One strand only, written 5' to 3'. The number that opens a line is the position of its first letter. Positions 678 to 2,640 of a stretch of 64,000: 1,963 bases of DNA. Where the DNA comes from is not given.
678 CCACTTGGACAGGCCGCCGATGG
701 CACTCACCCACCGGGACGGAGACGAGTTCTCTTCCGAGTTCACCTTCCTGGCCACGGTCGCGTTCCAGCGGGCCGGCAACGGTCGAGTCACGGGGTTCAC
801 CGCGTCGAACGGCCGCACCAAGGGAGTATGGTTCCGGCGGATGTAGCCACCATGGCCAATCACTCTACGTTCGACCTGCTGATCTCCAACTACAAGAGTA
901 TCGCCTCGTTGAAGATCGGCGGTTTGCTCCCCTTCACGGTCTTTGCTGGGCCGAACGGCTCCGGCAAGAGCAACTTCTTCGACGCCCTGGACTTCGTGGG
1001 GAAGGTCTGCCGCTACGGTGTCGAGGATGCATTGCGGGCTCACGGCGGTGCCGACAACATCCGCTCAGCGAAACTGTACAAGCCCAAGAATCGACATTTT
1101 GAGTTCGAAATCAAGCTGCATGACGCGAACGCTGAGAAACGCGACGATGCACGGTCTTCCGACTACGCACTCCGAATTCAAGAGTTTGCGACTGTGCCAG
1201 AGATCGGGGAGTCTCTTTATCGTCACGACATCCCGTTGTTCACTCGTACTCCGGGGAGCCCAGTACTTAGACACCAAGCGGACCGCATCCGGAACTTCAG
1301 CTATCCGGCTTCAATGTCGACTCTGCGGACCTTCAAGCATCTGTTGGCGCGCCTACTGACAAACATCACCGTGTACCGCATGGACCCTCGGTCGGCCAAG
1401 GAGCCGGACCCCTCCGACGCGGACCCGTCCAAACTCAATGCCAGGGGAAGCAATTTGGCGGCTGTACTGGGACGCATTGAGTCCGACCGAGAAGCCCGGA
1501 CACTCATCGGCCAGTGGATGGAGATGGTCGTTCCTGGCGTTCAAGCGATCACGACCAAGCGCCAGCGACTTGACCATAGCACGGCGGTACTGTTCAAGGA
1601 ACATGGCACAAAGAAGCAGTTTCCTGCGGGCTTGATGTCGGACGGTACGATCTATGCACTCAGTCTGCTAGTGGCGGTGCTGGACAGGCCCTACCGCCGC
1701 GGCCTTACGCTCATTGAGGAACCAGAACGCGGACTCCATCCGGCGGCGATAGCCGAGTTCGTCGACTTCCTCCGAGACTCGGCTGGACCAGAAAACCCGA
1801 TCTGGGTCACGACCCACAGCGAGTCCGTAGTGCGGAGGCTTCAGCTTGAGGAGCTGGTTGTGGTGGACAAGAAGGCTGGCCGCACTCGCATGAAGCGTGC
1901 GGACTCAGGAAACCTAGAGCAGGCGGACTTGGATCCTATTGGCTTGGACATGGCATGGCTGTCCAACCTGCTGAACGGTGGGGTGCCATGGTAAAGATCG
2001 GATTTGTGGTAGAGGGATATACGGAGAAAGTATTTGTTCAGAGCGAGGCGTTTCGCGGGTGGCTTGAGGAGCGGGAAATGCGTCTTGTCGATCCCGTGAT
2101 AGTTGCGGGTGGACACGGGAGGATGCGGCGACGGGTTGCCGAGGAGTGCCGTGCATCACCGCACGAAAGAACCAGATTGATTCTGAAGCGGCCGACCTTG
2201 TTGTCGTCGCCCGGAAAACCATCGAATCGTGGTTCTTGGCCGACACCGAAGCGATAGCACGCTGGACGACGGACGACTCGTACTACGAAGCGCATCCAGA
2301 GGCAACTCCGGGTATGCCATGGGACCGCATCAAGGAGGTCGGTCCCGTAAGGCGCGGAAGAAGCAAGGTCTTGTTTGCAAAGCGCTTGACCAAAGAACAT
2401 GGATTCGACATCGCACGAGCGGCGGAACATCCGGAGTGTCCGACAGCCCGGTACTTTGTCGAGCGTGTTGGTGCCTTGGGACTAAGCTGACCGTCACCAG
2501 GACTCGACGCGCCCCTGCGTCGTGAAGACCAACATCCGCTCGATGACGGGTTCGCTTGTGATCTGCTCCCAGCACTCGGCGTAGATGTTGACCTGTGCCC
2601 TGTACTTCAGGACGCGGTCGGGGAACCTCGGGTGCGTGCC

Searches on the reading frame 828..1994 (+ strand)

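Call 101: search_protein_families(library=padloc, proteins=[window:828-1994:+], max_evalue=0.001)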
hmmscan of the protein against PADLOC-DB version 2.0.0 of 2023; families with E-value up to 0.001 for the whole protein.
window:828-1994:+ (388 aa): 85 families (the best 25 are shown)
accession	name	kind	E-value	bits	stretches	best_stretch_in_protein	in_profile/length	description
PDLC04176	HEC-01A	-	5.2e-124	412.3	1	17-388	6-371/371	-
PDLC04178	HEC-01A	-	1.8e-56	189.9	1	17-362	12-360/399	-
PDLC04175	HEC-01A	-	1.3e-42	144.1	1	15-384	7-360/363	-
PDLC04182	HEC-01A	-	3.9e-42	142.7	2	173-360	190-377/406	-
PDLC04183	HEC-01A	-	2.6e-38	130.2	2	173-350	186-363/402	-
PDLC04184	HEC-01A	-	7.6e-36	122.1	2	168-321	207-366/464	-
PDLC04177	HEC-01A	-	3.3e-34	116.6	2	174-365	180-372/393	-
PDLC04179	HEC-01A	-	2.2e-32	110.8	2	199-387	269-455/459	-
PDLC04144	HEC-01B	-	2.6e-30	103.8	2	175-360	182-366/395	-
PDLC02980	AriA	-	1.6e-29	101.9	1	36-335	1-303/304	-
PDLC04180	HEC-01A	-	3.1e-28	97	1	19-363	8-351/382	-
PDLC04391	PDC-M07A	-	4.9e-25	86.4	2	166-346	176-360/412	-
PDLC03878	NsnB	-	1.1e-24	85.9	1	17-340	5-286/345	-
PDLC02335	AbiLi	-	4.8e-22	76.4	1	21-358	57-262/326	AbiLi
PDLC04389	PDC-M07A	-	8.2e-21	72.5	2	182-355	201-396/443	-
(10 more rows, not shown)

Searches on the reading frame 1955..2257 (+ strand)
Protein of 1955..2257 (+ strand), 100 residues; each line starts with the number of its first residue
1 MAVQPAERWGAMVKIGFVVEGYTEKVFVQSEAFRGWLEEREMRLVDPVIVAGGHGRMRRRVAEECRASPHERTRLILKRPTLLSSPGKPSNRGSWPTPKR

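Call 101: search_protein_families(library=padloc, proteins=[window:1955-2257:+], max_evalue=0.001)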
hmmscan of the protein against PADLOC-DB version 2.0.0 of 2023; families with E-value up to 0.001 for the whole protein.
window:1955-2257:+ (100 aa): 2 families
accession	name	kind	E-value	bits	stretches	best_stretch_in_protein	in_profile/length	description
PDLC04191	HEC-01B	-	6.4e-15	53.6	1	12-59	1-48/192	-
PDLC04185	HEC-01B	-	1.7e-13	49.1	1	12-57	1-46/188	-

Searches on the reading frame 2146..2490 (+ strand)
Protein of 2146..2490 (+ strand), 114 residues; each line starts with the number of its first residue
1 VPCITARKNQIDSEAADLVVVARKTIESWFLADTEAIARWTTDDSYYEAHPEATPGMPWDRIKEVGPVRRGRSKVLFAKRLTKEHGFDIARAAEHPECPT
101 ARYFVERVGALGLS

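Call 101: search_protein_families(library=padloc, proteins=[window:2146-2490:+], max_evalue=0.001)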
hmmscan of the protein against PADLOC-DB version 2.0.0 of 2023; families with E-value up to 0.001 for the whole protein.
window:2146-2490:+ (114 aa): 3 families
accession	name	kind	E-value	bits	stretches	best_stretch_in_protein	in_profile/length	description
PDLC04191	HEC-01B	-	1.4e-37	127.5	1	2-109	76-186/192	-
PDLC04185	HEC-01B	-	1.5e-30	104.6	1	4-107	78-184/188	-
PDLC04194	HEC-01B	-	0.00023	19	1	15-41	85-112/204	-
